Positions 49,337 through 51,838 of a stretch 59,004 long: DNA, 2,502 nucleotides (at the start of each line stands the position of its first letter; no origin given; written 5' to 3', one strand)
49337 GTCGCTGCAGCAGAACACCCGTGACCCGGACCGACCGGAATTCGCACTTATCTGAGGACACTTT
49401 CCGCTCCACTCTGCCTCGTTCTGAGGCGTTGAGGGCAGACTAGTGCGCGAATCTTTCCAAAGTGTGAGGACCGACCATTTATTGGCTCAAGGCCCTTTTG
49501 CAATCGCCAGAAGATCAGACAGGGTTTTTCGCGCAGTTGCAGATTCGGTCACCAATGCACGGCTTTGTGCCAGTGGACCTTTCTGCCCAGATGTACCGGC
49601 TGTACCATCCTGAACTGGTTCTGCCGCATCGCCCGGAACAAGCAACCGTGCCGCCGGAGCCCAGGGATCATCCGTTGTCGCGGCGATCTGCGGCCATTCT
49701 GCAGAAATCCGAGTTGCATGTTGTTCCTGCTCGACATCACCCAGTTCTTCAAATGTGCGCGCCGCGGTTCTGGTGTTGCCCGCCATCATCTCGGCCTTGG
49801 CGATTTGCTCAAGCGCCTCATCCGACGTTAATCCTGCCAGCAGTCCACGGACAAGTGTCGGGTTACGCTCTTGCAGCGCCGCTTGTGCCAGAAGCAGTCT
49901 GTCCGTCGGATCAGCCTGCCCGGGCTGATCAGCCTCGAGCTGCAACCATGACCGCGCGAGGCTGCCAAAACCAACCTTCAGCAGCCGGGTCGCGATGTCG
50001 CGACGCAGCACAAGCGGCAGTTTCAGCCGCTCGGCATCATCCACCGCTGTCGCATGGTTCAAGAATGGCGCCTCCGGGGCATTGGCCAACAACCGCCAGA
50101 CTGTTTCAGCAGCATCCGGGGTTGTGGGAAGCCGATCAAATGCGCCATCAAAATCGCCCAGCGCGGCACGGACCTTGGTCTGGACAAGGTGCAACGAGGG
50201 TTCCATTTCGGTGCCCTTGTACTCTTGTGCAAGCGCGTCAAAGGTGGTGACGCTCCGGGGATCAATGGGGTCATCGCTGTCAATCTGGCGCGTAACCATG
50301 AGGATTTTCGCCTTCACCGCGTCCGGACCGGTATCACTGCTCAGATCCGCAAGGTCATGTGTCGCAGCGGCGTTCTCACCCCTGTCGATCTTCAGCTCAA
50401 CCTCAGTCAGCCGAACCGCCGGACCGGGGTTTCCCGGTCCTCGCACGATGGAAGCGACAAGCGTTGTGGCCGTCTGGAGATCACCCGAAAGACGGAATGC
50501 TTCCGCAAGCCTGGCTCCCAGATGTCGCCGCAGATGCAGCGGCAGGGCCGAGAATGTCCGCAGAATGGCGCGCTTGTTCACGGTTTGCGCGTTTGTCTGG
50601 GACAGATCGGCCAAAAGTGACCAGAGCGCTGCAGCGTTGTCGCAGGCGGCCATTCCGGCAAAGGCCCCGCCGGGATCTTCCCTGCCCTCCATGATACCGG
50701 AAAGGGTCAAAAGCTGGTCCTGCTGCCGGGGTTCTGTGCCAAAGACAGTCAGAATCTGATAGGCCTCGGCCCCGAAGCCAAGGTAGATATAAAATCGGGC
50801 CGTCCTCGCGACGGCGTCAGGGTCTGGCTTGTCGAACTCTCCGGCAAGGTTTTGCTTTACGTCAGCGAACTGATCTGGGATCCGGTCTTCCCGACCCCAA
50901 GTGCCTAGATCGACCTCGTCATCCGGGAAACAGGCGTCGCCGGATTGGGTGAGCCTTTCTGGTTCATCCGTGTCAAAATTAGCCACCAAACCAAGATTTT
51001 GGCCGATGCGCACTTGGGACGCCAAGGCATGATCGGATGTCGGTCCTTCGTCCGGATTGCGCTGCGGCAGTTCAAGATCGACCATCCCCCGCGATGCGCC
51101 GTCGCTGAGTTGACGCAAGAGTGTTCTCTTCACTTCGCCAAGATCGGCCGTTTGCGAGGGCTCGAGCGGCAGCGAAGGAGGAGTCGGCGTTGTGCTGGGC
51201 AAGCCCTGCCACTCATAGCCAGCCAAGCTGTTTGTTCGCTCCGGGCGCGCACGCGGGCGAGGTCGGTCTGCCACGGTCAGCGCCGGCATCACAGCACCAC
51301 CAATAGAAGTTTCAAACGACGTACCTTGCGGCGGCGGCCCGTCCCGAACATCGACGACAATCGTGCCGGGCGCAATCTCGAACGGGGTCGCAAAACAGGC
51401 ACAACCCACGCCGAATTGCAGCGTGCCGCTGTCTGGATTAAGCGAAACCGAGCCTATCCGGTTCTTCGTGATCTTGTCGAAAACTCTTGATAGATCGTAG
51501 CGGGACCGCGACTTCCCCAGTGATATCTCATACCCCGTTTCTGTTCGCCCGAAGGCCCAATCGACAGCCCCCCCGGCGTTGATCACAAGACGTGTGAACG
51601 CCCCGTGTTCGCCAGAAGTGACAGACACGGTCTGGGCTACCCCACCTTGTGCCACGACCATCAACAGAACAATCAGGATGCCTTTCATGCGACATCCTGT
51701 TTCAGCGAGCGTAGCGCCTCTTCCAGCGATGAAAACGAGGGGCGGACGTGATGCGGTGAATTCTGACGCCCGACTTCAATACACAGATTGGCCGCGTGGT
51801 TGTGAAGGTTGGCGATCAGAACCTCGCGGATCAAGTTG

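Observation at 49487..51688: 733-aa secreted protein fused into the operon at motA, in the slot where motB is normally found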

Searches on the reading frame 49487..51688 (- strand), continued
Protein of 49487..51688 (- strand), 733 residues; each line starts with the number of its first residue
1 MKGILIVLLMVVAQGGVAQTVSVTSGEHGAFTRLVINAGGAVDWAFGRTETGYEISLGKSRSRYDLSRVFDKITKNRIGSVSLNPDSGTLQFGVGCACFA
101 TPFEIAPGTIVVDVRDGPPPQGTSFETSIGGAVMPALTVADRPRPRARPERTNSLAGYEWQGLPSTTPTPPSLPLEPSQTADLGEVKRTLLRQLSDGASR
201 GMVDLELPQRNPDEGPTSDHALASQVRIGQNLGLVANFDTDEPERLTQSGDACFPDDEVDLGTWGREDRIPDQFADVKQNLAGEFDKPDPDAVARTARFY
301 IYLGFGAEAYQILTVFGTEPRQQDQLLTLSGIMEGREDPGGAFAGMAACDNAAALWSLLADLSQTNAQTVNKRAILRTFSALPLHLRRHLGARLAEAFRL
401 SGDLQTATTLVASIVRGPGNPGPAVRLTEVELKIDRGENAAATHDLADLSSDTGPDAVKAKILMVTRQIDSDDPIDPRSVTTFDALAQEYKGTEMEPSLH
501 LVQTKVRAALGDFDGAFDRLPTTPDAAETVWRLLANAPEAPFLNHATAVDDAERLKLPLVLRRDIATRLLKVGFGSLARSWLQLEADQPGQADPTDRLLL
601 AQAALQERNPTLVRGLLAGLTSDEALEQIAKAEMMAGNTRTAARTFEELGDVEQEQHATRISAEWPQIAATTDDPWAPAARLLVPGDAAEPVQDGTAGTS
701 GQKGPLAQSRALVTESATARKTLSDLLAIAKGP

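Call 38: search_protein_families(library=pfam, alignment_id=A1, max_evalue=1)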
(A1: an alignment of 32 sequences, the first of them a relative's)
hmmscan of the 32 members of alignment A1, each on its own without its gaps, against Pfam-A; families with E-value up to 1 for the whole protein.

A. member 1, P0001 (733 aa): 0 families

B. families by the number of members that match (of 32 scanned): 21 families
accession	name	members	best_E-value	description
PF24837.1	AMIN-like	14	0.0021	AMIN-like domain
PF14559.12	TPR_19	7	7.7e-05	Tetratricopeptide repeat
PF13428.12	TPR_14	6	1.2e-05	Tetratricopeptide repeat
PF13432.12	TPR_16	3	0.0011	Tetratricopeptide repeat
PF25058.1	ARM_TT21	3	0.053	Tetratricopeptide repeat protein 21 ARM repeat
PF12895.13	ANAPC3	2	0.0012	Anaphase-promoting complex, cyclosome, subunit 3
PF07704.17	PSK_trans_fac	1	0.0023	Rv0623-like transcription factor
PF18369.6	PKS_DE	1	0.0092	Polyketide synthase dimerisation element domain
PF09976.15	TPR_21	1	0.033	Tetratricopeptide repeat-like domain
PF23300.3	HEAT_Nup120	1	0.065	Nucleoporin Nup120, HEAT repeats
PF13744.12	HTH_37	1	0.095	Helix-turn-helix domain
PF18528.7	Ret2_MD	1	0.12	RNA editing 3' terminal uridylyl transferase 2 middle domain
PF19889.5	DUF6362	1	0.15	Domain of unknown function (DUF6362)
PF20308.4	TPR-S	1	0.16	Tetratricopeptide Repeats-Sensor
PF23774.1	TPR_GEMI5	1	0.2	GEMI5 TPR domain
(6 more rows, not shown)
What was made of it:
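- On MotK (Rhodobacterales stator-associated periplasmic protein): TPR Pfam families give weak hits in several members (call 38).
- Pfam AMIN-like gives weak hits in 14 of 32 family members (call 38).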

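Call 39: predict_structure(alignment_id=A1)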
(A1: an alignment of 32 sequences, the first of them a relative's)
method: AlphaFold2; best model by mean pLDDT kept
length: 733 residues; sequences in the alignment: 32
mean_pLDDT: 81.6   pTM: 0.57
mean pLDDT of the five models: 81.6, 79.8, 78.7, 78.6, 78.4
residues with pLDDT >= 90: 363; 70-90: 239; 50-70: 38; < 50: 93
segments of 3 or more residues with pLDDT < 50: 15-17, 148-182, 203-243, 688-695
pLDDT, mean of each block of 10 residues (from residue 1): 72 57 86 90 89 84 79 77 84 87 91 90 82 80 52 38 38 40 67 73 44 36 31 30 64 87 82 83 76 91 94 86 91 92 91 94 87 93 92 94 95 93 95 94 95 93 96 93 95 95 97 95 94 95 92 91 96 94 88 93 95 94 95 94 93 91 88 85 66 48 71 86 85 56
secondary structure, 60 per line:
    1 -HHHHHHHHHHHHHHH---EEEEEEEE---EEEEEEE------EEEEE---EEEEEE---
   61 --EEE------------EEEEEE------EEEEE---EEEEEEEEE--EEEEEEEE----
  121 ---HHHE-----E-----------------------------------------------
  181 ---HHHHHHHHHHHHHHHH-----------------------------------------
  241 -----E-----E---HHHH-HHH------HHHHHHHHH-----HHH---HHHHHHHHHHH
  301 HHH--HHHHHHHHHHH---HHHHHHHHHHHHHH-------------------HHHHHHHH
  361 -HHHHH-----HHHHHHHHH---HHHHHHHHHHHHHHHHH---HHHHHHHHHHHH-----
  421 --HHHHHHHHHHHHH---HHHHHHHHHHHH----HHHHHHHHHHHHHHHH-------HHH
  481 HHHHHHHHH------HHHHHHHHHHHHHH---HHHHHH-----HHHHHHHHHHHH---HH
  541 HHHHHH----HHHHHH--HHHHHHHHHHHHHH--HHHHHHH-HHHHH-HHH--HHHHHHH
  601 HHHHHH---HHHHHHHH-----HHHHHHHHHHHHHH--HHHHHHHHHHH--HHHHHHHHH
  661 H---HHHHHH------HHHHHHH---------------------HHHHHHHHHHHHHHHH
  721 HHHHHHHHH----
elements in order (helices of 4 or more, strands of 3 or more residues): H2-16 E20-27 E31-37 E44-48 E52-57 E63-65 E78-83 E90-94 E98-106 E109-116 H184-199 H256-259 H270-278 H290-303 H306-316 H320-333 H353-360 H362-366 H372-380 H384-400 H404-415 H423-435 H439-450 H455-470 H478-489 H496-509 H513-518 H524-535 H539-546 H551-556 H559-572 H575-581 H583-587 H594-606 H610-617 H623-636 H639-649 H652-661 H665-670 H677-683 H705-729
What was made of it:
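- On PflA (Campylobacterota proximal-disk spoke): Call 39 model.
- On MotB / OmpA-like stator anchor: The model shows a cleavable signal and no predicted TM helix beyond it (call 39).
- Checked: Residues about 250-685 form a helical solenoid at pLDDT above 90, followed by a C-terminal helix 705-729 (call 39).
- AF2 (pLDDT 81.6) gives a beta domain at 20-116, disordered Pro-rich linkers and a helical solenoid (call 39). After its signal peptide it has no predicted membrane-spanning helix of the kind that carries MotB's proton-binding Asp (call 39).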

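Call 42: fold_search(model_id=the predicted structure, library=pdb)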
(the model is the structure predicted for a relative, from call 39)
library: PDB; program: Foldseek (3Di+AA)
matches with E <= 10: 1006; with E <= 0.001: 3
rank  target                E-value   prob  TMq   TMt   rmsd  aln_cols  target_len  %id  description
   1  9hmf_K                2.3e-05  1.00  0.19  0.19  28.7       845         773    9  Periplasmic scaffold of the Campylobacter jejuni flagellar motor (alpha carbon trace) (released 2024-12-25)
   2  9gyt_l                6.1e-04  1.00  0.19  0.27  16.1       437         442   11  High resolution structure of B. oleracea mitoribosome (released 2025-10-15)
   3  9rtt_Q                7.8e-04  1.00  0.25  0.21  17.8       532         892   12  Activated Elongation Complex with IWS1 and ELOF1 (released 2025-09-03)
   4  6bq1_B                1.1e-03  1.00  0.19  0.19  26.1       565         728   12  Human PI4KIIIa lipid kinase complex (released 2017-12-13)
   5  7pnx_4                1.7e-03  1.00  0.22  0.26  15.9       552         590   12  Assembly intermediate of human mitochondrial ribosome small subunit without mS37 in complex with RBFA and METTL15 conf (released 2022-06-15)
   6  8a3t_J                1.8e-03  1.00  0.17  0.22  18.9       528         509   10  S. cerevisiae APC/C-Cdh1 complex (released 2022-08-31)
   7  6af0_A                1.9e-03  1.00  0.29  0.25  15.8       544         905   13  Structure of Ctr9, Paf1 and Cdc73 ternary complex from Myceliophthora thermophila (released 2018-09-19)
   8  6rw4_4                2.1e-03  0.99  0.19  0.23  25.1       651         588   11  Structure of human mitochondrial 28S ribosome in complex with mitochondrial IF3 (released 2020-06-03)
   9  8any_A4               2.3e-03  1.00  0.20  0.23  16.7       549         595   13  Human mitochondrial ribosome in complex with LRPPRC, SLIRP, A-site, P-site, E-site tRNAs and mRNA (released 2023-08-16)
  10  5i9d_A                2.4e-03  1.00  0.15  0.25  21.0       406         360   14  Crystal structure of designed pentatricopeptide repeat protein dPPR-U8A2 in complex with its target RNA U8A2 (released 2016-04-27)
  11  9evs_1u               2.5e-03  1.00  0.17  0.19  19.4       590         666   11  Structure of the flowering plant mitoribosome with P-site tRNA (released 2025-09-03)
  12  8j8q_C                2.6e-03  1.00  0.29  0.26  16.7       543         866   12  Structure of the four-component Paf1 complex from Saccharomyces eubayanus (released 2023-05-24)
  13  9gyt_1u               2.8e-03  0.99  0.17  0.19  19.2       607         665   11  High resolution structure of B. oleracea mitoribosome (released 2025-10-15)
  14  8fgw_D                3.2e-03  1.00  0.19  0.13  25.5       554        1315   14  Human IFT-A complex structures provide molecular insights into ciliary transport (released 2023-02-22)
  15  7po1_4                3.2e-03  0.99  0.21  0.25  31.6       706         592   10  Initiation complex of human mitochondrial ribosome small subunit with IF3 (released 2022-06-15)
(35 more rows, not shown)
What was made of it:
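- On PflA (Campylobacterota proximal-disk spoke): 9hmf_K is the best PDB match, E 2.3e-5 (call 42). Identity in the Foldseek alignment is 9% (call 42).
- Closest known: PflA of Campylobacter jejuni / Helicobacter pylori. Same: Best whole-model Foldseek match is the 773-residue chain K of 9hmf, which I assign to PflA by length (call 42).
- The top PDB match is 9hmf_K, a 773-residue chain (PflA-sized) from the C. jejuni periplasmic scaffold, E 2.3e-5, ahead of generic TPR/PPR proteins (call 42). TPR solenoids are generic scaffolds (call 42).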

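Call 55: search_protein_representatives(alignment_id=A1)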
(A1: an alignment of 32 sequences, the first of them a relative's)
Query: 32 sequences, 721 profile positions. Proteins with E-value up to 0.001 (for the whole library): 3607; up to 1e-10: 3199; up to 1e-30: 2545. The best 150 are listed.
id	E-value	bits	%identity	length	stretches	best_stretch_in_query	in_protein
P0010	3.3e-279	945.0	-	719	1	1-719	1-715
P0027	1.7e-278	942.6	-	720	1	3-720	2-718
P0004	3.6e-272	921.7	-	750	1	5-719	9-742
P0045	8.6e-272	920.5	-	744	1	1-719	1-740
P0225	2.5e-265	899.1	-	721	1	4-720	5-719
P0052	3.0e-263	892.2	-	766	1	2-719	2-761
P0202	3.7e-261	885.3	-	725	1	1-719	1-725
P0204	5.0e-261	884.9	-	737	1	4-719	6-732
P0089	2.3e-258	876.1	-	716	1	1-718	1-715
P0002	3.3e-258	875.5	-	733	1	1-719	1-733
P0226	2.2e-255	866.2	-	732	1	1-719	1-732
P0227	5.6e-253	858.3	-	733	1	5-719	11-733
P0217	1.3e-250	850.5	-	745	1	4-719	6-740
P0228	4.2e-249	845.5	-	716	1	2-718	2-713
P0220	4.2e-249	845.4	-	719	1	11-720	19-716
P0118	8.8e-233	791.5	-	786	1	2-717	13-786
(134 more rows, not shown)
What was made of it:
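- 3,607 cluster representatives reach E<=1e-3 and 2,545 reach E<=1e-30 (call 55).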

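Call 70: search_dna_similar(query=window:49487-51688:-, collection=plasmids, mode=protein, max_evalue=0.001, max_rows=15)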
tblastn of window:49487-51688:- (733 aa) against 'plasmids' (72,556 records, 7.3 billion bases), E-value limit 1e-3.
Records with a match: 1; places in all: 1; records where one place covers at least 80% of the query: 0.
Best place of each record, by identity: <60% 1.
By first word of the organism name: Paroceanicella 1.
By predicted mobility (MOB-suite, as given by PLSDB): non-mobilizable 1.
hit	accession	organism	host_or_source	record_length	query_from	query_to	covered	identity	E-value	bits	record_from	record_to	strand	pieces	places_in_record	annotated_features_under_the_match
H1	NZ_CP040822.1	Paroceanicella profunda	Cell culture,Deep seawater from Mariana ...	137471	253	349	13%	36.7%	5e-11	74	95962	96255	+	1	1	hypothetical protein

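Call 71: get_annotated_region(hit=H1, flank=7000)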
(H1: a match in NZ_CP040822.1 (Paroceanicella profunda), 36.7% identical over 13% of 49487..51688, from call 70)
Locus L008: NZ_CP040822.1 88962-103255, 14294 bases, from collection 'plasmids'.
description: Paroceanicella profunda strain D4M1 plasmid pD4M1D, complete sequence
organism: Paroceanicella profunda (NCBI taxid 2579971)
taxonomy: Bacteria; Pseudomonadota; Alphaproteobacteria; Rhodobacterales; Paracoccaceae; Paroceanicella; Paroceanicella profunda
host: -; source: Cell culture,Deep seawater from Mariana Trench; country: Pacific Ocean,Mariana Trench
typing (MOB-suite, as given by PLSDB): non-mobilizable
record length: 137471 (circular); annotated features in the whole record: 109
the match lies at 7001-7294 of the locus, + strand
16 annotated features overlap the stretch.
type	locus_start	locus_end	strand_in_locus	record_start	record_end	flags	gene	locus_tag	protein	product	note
CDS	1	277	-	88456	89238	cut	fliP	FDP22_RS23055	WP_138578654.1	flagellar type III secretion system pore protein FliP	GO:0001539 - cilium or flagellum-dependent cell motility [Evidence IEA]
CDS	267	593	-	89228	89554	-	-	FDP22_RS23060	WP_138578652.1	FliM/FliN family flagellar motor switch protein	-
CDS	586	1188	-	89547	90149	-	-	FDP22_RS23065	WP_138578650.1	hypothetical protein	-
CDS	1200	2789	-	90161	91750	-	fliF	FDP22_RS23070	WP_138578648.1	flagellar basal-body MS-ring/collar protein FliF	GO:0001539 - cilium or flagellum-dependent cell motility [Evidence IEA]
CDS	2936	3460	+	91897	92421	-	-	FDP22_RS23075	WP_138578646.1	flagellar basal body-associated FliL family protein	GO:0071973 - bacterial-type flagellum-dependent cell motility [Evidence IEA]; GO:0006935 - chemotaxis [Evidence IEA]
CDS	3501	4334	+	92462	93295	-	-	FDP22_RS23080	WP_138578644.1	hypothetical protein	-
CDS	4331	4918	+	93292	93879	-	-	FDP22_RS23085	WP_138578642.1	hypothetical protein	-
CDS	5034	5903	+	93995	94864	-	motA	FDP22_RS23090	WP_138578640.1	flagellar motor stator protein MotA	-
CDS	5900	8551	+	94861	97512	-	-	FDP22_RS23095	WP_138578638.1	hypothetical protein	-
CDS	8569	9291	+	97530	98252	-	-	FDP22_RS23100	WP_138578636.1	flagellar hook-basal body complex protein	-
CDS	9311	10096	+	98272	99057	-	flgG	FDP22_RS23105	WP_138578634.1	flagellar basal-body rod protein FlgG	GO:0071973 - bacterial-type flagellum-dependent cell motility [Evidence IEA]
CDS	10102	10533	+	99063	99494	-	flgA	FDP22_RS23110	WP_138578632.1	flagellar basal body P-ring formation chaperone FlgA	GO:0001539 - cilium or flagellum-dependent cell motility [Evidence IEA]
CDS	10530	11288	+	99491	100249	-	flgH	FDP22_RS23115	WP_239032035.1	flagellar basal body L-ring protein FlgH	GO:0071973 - bacterial-type flagellum-dependent cell motility [Evidence IEA]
CDS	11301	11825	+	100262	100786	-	-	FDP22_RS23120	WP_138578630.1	flagellar basal body-associated FliL family protein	-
CDS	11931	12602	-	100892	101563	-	-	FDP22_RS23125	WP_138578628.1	flagellar hook capping FlgD N-terminal domain-containing protein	-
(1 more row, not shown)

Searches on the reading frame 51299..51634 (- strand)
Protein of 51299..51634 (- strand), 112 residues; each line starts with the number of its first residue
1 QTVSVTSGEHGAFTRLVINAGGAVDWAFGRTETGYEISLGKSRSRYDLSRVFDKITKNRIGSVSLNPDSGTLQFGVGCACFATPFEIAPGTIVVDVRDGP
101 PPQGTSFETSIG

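Call 52: predict_structure(alignment_id=A2)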
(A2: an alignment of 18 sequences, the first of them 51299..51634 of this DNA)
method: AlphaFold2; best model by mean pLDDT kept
length: 112 residues; sequences in the alignment: 18
mean_pLDDT: 91.2   pTM: 0.85
mean pLDDT of the five models: 91.2, 90.6, 90.1, 88.6, 88.1
residues with pLDDT >= 90: 78; 70-90: 33; 50-70: 1; < 50: 0
segments of 3 or more residues with pLDDT < 50: none
pLDDT, mean of each block of 10 residues (from residue 1): 93 95 93 93 83 88 91 92 96 95 86 80
secondary structure, 60 per line:
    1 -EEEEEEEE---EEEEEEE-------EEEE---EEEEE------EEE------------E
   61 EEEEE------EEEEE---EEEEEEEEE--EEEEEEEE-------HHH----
elements in order: E2-9 E13-19 E27-30 E34-38 E45-47 E60-65 E72-76 E80-88 E91-98
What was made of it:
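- Checked: AF2 predicts 9 strands over residues 20-116 at pLDDT about 85-90 (call 39), and 91 when the domain is modelled alone (call 52).
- On MotK (Rhodobacterales stator-associated periplasmic protein): Domain model pLDDT 91 (call 52).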

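Call 54: fold_search(model_id=the predicted structure, library=pdb)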
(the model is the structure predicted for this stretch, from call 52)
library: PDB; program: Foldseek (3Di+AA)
matches with E <= 10: 635; with E <= 0.001: 0
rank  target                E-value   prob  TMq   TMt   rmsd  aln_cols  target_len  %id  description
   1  4bin                  2.4e-02  1.00  0.58  0.22   4.5       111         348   15  Crystal structure of the E. coli N-acetylmuramoyl-L-alanine amidase AmiC (released 2013-08-21)
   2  4aqz_MODEL_1_A        3.9e-02  1.00  0.64  0.53   4.5       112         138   13  B2 domain of Neisseria meningitidis Pilus assembly protein PilQ (released 2012-10-17)
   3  4av2_A                8.0e-02  0.99  0.56  0.25   5.6       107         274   14  Single particle electron microscopy of PilQ dodecameric complexes from Neisseria meningitidis. (released 2012-10-17)
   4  6dyx                  1.8e-01  0.41  0.33  0.32  12.4       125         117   14  Structure of VHH R419 isolated from a pre-immune phage display library (released 2019-04-03)
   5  9nvk_A                1.9e-01  0.77  0.47  0.45  16.0       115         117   13  mjHSP16.5 36mer (+lysozyme, 75C) (released 2025-04-16)
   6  6l6m_A                2.2e-01  0.84  0.49  0.52  12.5       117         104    9  HSP18.5 from E. histolytica (released 2020-11-04)
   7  5zul_C                2.5e-01  0.82  0.49  0.54  13.3       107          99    8  Small heat shock protein from Mycobacterium marinum M : Form-3 (released 2019-01-30)
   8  8vti_D                2.5e-01  0.30  0.30  0.28   9.6       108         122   13  Latrophilin-3 (ADGRL3) HormR and GAIN domains in the context of the holoreceptor (released 2024-12-11)
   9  3l1f                  2.5e-01  0.11  0.17  0.19  16.1       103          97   14  Bovine AlphaA crystallin (released 2010-05-12)
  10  3jc8_Qa               3.0e-01  0.87  0.54  0.17   6.7       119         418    9  Architectural model of the type IVa pilus machine in a piliated state (released 2016-03-16)
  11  3gt6_B                3.0e-01  0.80  0.48  0.53  11.6       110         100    9  Crystal Structure of the hspA from Xanthomonas axonopodis (released 2011-02-16)
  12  3w1z_B                3.0e-01  0.72  0.48  0.39  13.7       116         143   10  Heat shock protein 16.0 from Schizosaccharomyces pombe (released 2013-03-13)
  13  9p6x_G                3.0e-01  0.25  0.28  0.26   9.3       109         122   11  Structure of EBOV glycoprotein in complex with Nanosota-EB1 and EB2 (released 2026-01-21)
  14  8f6u_A                3.2e-01  0.28  0.28  0.26  10.1       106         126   15  Crystal Structure of Nanobody VHH113 Bound to Its Antigen PA14 Cif (released 2024-03-13)
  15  4pck_A                3.4e-01  0.57  0.40  0.42   8.9       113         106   11  Crystal structure of the P22S mutant of N-terminal CS domain of human Shq1 (released 2015-01-14)
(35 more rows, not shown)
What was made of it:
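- On MotK (Rhodobacterales stator-associated periplasmic protein): Foldseek ranks 1-3 are 4bin, 4aqz and 4av2, TMq 0.56-0.64 (call 54).
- On AMIN domain (Pfam AMIN / AMIN-like): The fold-level match is met (call 54).
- Closest known: AMIN domains of AmiC. Same: The fold of residues 19-130: TMq 0.58-0.64, the top three PDB matches (call 54).
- The N-domain model (pLDDT 91) has as its top three PDB matches AmiC AMIN (4bin, TMq 0.58) and two PilQ entries: the B2 domain (4aqz, TMq 0.64) and 4av2 (call 54). AMIN domains are best known from AmiC and PilQ (call 54).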
